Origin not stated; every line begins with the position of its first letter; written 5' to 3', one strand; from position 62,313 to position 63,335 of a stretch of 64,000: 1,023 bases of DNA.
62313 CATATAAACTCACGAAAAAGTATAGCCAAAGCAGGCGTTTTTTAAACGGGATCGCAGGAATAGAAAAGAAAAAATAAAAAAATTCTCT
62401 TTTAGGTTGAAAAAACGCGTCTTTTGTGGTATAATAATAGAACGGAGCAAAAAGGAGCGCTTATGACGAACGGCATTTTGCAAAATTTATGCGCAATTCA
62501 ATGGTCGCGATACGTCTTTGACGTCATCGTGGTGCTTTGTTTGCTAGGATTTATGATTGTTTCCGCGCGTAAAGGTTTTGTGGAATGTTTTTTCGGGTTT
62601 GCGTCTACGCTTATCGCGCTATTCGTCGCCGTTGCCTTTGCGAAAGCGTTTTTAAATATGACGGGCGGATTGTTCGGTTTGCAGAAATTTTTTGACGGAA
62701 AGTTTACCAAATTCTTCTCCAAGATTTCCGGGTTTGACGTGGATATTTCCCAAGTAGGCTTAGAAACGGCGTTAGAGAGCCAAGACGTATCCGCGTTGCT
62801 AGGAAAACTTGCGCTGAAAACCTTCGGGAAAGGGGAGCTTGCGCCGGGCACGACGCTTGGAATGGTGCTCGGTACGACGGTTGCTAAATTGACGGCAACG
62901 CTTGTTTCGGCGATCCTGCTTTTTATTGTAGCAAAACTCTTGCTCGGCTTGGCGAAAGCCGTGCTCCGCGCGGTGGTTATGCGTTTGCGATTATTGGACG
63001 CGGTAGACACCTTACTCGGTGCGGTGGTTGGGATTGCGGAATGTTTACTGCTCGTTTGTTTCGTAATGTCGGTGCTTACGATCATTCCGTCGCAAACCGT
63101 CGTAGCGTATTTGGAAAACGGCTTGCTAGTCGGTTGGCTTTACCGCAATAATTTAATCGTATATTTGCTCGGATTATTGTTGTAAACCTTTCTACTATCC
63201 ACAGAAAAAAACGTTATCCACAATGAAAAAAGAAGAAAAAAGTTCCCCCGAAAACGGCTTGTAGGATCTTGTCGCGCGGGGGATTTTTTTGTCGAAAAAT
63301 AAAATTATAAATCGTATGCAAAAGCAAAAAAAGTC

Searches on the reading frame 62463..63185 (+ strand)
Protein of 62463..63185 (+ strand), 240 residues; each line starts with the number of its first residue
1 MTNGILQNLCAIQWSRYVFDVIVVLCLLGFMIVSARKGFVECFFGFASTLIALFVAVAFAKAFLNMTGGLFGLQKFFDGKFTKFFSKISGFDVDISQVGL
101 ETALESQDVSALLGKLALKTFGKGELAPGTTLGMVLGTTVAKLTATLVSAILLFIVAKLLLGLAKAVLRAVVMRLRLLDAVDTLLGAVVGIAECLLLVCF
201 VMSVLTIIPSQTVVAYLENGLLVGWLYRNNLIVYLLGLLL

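Call 10: find_encoding_contigs(protein=window:62463-63185:+, flank=10000, max_places=8)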
Protein window:62463-63185:+ (240 aa): 8 contigs read that carry it; 3 places shown.
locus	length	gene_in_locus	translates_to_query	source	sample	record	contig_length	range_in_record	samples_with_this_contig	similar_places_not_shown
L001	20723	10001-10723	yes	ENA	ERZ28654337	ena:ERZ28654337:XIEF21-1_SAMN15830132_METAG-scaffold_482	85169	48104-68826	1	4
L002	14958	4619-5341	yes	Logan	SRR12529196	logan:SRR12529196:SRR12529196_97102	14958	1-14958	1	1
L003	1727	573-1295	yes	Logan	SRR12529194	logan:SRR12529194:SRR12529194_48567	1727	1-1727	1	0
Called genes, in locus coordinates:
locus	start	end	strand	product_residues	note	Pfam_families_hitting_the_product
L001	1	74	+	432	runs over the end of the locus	PF05697:Trigger_N, PF00254:FKBP_C, PF05698:Trigger_C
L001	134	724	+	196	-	PF00574:CLP_protease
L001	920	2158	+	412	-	PF06689:zf-C4_ClpX, PF05496:RuvB_N (faint), PF01078:Mg_chelatase (faint), PF00004:AAA, PF07724:AAA_2, PF07728:AAA_5 (weak), PF10431:ClpB_D2-small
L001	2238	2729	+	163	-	PF06908:YpsA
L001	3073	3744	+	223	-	PF02527:GidB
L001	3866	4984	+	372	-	PF00712:DNA_pol3_beta, PF02767:DNA_pol3_beta_2, PF02768:DNA_pol3_beta_3, PF00712:DNA_pol3_beta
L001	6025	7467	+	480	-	PF02096:60KD_IMP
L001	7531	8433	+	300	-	PF14804:Jag_N, PF13083:KH_KhpA-B, PF01424:R3H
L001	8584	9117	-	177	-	PF06177:QueT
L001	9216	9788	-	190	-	PF06866:DUF1256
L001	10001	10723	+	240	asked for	PF02674:Colicin_V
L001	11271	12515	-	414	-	PF25198:Spore_GerAC_N, PF05504:Spore_GerAC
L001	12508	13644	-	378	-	PF03845:Spore_permease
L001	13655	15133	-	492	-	PF03323:GerA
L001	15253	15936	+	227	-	PF05175:MTS (weak), PF13847:Methyltransf_31 (weak)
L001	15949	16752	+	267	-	PF00590:TP_methylase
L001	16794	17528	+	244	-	PF04298:Zn_peptidase_2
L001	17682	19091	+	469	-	PF01554:MatE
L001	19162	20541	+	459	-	PF00206:Lyase_1, PF10415:FumaraseC_C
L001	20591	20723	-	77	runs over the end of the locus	-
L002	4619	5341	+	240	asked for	PF02674:Colicin_V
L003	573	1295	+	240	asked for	PF02674:Colicin_V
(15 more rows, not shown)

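Call 13: find_related_loci(query=window:62463-63185:+, collection=genome_contigs, flank=10000)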
Query window:62463-63185:+ (240 aa) in genome_contigs; peptide patterns used: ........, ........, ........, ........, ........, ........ (x = any residue, [..] = any of these).
462 stretches matched a pattern, but none encodes a relative of the query by tblastn (E <= 1e-3).

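Call 34: find_related_loci(query=L001:11271-12515:-, collection=metagenome_contigs, flank=10000)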
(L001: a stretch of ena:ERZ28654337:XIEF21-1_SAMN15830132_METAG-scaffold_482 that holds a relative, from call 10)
Query L001:11271-12515:- (414 aa) in metagenome_contigs; peptide patterns used: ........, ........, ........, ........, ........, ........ (x = any residue, [..] = any of these).
208 stretches matched a pattern; 11 encode a relative of the query (tblastn E <= 1e-3); 11 distinct loci.
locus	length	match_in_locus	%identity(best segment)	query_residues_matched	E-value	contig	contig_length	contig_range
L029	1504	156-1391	55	1-414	6e-164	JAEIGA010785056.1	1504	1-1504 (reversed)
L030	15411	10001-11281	51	4-414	9e-146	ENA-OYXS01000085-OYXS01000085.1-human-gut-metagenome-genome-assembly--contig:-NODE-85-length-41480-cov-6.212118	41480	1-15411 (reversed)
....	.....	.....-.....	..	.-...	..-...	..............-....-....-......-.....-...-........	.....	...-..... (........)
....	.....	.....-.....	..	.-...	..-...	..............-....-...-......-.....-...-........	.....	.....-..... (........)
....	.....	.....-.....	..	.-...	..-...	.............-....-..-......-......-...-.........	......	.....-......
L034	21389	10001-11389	71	1-414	4e-105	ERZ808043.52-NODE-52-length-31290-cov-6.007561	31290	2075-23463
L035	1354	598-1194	71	1-199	1e-102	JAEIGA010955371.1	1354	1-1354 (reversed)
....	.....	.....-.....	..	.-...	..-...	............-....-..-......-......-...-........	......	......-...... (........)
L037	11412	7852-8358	53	246-414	8e-50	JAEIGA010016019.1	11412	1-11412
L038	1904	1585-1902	77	1-106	3e-50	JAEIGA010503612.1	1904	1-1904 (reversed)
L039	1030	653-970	72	4-109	1e-51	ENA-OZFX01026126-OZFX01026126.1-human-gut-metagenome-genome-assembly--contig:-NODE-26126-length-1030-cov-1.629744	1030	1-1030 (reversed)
